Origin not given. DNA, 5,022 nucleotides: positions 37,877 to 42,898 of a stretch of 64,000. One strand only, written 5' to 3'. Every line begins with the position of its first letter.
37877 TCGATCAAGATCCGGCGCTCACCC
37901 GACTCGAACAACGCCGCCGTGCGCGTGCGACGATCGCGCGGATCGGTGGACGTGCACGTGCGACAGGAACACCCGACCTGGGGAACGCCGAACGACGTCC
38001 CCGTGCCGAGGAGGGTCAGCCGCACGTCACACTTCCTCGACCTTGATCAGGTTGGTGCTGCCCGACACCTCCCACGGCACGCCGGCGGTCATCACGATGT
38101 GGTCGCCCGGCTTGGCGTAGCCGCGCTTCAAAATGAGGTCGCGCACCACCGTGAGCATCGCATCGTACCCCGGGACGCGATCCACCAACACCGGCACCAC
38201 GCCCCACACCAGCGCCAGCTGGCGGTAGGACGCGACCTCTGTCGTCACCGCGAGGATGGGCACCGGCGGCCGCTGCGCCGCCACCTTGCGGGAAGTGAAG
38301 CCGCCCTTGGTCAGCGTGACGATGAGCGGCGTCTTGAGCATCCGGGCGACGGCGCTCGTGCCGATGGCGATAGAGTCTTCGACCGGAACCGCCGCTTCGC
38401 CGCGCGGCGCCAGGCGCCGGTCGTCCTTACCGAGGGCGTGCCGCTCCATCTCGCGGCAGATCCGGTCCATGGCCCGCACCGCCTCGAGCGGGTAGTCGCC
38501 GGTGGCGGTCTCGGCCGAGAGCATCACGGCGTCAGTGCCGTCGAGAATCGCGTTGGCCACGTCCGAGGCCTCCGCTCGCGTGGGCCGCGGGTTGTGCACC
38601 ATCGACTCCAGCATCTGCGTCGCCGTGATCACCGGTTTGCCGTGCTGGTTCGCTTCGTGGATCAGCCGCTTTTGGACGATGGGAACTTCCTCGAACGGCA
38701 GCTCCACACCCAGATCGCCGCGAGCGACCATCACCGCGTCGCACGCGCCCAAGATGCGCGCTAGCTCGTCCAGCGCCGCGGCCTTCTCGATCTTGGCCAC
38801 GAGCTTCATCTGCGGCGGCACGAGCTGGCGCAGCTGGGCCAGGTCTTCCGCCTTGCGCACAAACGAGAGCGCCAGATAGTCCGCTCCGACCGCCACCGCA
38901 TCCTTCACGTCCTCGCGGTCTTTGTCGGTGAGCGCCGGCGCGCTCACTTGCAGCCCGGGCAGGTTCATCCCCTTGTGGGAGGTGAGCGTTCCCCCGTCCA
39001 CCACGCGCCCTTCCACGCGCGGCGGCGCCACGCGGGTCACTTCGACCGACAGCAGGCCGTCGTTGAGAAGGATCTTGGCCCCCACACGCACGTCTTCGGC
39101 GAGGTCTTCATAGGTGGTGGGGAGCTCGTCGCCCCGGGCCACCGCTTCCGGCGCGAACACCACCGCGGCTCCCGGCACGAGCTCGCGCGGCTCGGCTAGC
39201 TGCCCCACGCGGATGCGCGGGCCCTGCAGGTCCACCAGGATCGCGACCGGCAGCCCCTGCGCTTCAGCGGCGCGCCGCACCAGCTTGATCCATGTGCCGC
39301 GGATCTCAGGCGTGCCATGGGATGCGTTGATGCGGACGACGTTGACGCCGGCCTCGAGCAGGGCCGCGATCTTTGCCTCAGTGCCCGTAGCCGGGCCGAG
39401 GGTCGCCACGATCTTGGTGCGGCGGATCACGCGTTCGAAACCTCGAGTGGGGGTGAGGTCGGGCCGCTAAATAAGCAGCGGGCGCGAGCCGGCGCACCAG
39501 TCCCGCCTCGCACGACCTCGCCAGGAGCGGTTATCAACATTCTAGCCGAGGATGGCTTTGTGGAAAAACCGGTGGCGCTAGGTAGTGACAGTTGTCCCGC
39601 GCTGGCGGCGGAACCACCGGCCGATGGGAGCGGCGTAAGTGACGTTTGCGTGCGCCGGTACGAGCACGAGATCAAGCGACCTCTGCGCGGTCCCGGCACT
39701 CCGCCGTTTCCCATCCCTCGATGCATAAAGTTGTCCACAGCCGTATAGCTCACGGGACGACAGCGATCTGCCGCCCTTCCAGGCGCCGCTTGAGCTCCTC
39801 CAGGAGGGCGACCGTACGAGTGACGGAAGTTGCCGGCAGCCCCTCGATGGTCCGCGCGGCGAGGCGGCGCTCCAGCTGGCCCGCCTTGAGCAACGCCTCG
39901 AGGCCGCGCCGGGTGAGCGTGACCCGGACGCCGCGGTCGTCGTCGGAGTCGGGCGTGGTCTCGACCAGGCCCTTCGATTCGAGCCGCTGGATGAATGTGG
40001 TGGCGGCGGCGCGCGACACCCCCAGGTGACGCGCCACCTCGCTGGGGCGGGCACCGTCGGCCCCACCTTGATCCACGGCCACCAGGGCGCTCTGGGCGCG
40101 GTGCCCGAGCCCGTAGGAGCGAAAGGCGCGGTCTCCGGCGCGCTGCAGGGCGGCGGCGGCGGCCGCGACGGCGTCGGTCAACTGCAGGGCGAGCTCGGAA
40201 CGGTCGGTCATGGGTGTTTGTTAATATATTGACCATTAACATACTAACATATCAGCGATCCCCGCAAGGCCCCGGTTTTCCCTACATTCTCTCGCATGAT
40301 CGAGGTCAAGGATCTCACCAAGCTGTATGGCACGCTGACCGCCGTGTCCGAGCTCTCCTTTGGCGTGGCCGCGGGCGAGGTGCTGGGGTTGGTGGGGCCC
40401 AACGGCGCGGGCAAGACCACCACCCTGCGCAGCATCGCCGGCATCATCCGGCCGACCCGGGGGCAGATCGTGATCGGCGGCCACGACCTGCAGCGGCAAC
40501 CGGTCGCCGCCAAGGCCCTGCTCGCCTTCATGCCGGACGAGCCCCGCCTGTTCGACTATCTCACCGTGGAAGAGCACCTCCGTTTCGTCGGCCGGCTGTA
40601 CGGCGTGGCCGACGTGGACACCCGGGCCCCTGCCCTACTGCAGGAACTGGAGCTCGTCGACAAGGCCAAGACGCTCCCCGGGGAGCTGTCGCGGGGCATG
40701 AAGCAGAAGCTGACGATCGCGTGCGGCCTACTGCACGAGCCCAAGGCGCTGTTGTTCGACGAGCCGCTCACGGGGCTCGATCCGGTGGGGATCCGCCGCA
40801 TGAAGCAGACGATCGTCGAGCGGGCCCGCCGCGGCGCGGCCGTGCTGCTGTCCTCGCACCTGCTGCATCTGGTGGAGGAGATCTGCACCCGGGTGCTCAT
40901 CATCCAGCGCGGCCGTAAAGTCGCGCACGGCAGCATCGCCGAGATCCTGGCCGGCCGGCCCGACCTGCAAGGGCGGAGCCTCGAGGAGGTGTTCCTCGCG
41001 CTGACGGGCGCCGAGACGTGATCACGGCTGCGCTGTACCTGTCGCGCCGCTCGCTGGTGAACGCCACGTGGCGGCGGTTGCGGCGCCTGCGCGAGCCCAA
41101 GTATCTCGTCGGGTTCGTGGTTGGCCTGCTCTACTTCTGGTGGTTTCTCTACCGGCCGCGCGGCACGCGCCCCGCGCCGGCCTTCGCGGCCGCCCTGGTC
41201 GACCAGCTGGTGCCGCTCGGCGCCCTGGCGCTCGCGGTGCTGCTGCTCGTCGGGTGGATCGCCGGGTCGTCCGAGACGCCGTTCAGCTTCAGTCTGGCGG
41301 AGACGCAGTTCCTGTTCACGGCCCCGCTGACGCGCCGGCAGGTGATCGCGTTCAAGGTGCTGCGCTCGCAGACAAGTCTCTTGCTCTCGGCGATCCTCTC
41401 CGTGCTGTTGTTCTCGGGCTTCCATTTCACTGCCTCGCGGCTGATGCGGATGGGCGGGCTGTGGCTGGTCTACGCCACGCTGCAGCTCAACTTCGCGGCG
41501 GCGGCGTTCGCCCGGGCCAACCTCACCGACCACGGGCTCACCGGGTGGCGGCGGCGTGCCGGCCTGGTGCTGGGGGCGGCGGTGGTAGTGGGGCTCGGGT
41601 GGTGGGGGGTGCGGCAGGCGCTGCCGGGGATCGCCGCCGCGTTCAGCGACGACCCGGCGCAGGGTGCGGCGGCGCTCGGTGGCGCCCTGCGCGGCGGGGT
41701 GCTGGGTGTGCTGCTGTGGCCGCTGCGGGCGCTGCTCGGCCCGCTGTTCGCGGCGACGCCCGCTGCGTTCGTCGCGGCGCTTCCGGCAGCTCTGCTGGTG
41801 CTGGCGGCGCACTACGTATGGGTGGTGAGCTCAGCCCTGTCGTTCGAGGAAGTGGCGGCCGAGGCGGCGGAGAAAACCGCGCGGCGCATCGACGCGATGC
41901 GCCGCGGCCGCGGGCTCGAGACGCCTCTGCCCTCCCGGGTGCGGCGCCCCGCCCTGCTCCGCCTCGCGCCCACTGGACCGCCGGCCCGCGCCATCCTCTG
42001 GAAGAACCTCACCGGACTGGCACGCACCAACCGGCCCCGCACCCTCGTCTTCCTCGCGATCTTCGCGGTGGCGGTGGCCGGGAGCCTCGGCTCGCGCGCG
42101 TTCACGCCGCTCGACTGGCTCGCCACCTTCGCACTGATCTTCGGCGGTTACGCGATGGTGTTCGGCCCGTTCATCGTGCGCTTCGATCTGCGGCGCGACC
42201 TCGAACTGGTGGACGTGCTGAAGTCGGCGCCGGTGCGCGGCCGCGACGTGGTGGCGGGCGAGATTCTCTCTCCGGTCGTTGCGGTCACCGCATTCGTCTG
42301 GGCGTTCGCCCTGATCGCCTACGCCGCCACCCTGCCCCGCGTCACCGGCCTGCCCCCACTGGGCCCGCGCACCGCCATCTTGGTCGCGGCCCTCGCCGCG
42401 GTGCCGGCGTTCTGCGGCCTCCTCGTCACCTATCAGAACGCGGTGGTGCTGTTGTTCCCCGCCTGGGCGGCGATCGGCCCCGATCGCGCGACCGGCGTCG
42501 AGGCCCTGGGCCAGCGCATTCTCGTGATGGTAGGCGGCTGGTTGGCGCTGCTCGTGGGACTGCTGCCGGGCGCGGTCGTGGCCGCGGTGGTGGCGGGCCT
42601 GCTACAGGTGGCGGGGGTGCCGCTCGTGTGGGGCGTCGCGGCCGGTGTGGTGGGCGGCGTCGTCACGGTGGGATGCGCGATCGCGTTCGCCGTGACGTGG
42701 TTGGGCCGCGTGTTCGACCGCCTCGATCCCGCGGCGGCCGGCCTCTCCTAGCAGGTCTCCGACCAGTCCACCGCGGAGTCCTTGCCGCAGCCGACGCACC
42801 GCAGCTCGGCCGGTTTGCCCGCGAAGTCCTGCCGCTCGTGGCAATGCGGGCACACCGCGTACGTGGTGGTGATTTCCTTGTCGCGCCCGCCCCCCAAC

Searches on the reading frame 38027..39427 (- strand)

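Call 54: search_protein_families(library=pfam, proteins=[window:38027-39427:-])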
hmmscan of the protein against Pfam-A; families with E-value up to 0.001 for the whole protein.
window:38027-39427:- (466 aa): 2 families
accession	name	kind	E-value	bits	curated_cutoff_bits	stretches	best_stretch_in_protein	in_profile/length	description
PF00224.27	PK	-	5.4e-110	368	30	1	1-317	1-328/328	Pyruvate kinase, barrel domain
PF02887.21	PK_C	-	2.9e-30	105.2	28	1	351-463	1-113/114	Pyruvate kinase, alpha/beta domain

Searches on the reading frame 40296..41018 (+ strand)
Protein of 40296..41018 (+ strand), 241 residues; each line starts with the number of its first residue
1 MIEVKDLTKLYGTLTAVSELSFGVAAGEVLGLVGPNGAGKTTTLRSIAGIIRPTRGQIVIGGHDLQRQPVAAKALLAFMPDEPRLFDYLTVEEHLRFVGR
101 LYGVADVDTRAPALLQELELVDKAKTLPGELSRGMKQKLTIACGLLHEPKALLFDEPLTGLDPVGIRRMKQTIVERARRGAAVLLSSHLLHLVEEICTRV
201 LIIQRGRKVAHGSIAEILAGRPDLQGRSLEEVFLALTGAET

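Call 16: search_protein_families(library=ncbifam, proteins=[window:40296-41018:+], max_evalue=0.001)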
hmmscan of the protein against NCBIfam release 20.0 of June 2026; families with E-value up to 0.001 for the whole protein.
window:40296-41018:+ (241 aa): 184 families (the best 25 are shown)
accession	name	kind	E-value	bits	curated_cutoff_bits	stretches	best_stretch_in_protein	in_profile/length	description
TIGR01188.1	drrA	subfamily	5.9e-56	190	312.45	1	9-217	1-211/302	daunorubicin resistance ABC transporter, ATP-binding protein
TIGR03522.1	GldA_ABC_ATP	equivalog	4.8e-50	170.7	402.6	1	2-218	3-220/301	gliding motility-associated ABC transporter ATP-binding subunit GldA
TIGR04406.1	LPS_export_lptB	equivalog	5.4e-46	156.8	240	1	2-220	2-225/239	LPS export ABC transporter ATP-binding protein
TIGR03740.1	galliderm_ABC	subfamily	1.5e-45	155.6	309.75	1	3-208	2-202/223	lantibiotic protection ABC transporter ATP-binding subunit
NF010060.0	PRK13537.1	equivalog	7e-45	153.3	521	1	2-218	16-234/314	nodulation factor ABC transporter ATP-binding protein NodI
NF033858.1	ABC2_perm_RbbA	equivalog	2.9e-42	144.6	1050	1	2-236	267-500/909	ribosome-associated ATPase/putative transporter RbbA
NF010059.0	PRK13536.1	equivalog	7e-42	143.4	549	1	2-216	44-260/342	nodulation factor ABC transporter ATP-binding protein NodI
TIGR01288.1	nodI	equivalog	2.1e-41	141.9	424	1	2-213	5-218/303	nodulation factor ABC transporter ATP-binding protein NodI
TIGR03864.1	PQQ_ABC_ATP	hypoth_equivalog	1e-40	139.7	302.25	1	2-237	2-236/236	ABC transporter, ATP-binding subunit, PQQ-dependent alcohol dehydrogenase system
TIGR03410.1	urea_trans_UrtE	equivalog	1.2e-36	126.3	285.8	1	3-216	2-218/230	urea ABC transporter ATP-binding subunit UrtE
NF008144.0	PRK10895.1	equivalog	6.4e-35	120.8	381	1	3-219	5-226/241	LPS export ABC transporter ATP-binding protein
TIGR04521.1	ECF_ATPase_2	equivalog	4.5e-33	114.5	330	1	14-228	18-243/279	energy-coupling factor transporter ATPase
NF008449.1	PRK11300.1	equivalog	8e-33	113.7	362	1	1-217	5-241/255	high-affinity branched-chain amino acid ABC transporter ATP-binding protein LivG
TIGR03258.1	PhnT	equivalog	9.8e-33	113.6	499.15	1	2-216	9-226/359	2-aminoethylphosphonate ABC transport system ATP-binding subunit PhnT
TIGR01189.1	ccmA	equivalog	3e-32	111.9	131.6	1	3-189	2-186/198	heme ABC exporter ATP-binding protein CcmA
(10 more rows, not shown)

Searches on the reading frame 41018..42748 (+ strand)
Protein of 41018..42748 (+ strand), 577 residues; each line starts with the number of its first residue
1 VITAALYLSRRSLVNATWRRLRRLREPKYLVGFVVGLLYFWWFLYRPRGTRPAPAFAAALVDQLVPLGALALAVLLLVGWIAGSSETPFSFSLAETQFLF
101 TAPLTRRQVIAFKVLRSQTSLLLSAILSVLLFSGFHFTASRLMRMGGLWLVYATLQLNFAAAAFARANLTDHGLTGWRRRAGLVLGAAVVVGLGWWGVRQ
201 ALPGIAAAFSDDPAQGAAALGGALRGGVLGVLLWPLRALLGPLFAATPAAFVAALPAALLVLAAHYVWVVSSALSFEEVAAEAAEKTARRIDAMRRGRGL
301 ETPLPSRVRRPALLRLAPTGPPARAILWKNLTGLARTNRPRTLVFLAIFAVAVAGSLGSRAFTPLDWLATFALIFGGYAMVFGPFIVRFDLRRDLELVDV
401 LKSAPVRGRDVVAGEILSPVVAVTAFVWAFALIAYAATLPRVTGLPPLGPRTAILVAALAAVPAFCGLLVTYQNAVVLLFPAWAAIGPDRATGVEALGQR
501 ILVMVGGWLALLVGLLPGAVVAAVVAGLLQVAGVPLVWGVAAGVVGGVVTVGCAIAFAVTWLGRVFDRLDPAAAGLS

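Call 43: search_protein_families(library=pfam, proteins=[window:41018-42748:+], max_evalue=1)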
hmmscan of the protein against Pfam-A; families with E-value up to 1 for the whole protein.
window:41018-42748:+ (577 aa): 1 family
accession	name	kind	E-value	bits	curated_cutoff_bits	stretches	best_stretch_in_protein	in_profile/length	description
PF16962.11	ABC_export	-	3.4e-17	62.6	29.7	1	6-374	5-371/531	Putative ABC exporter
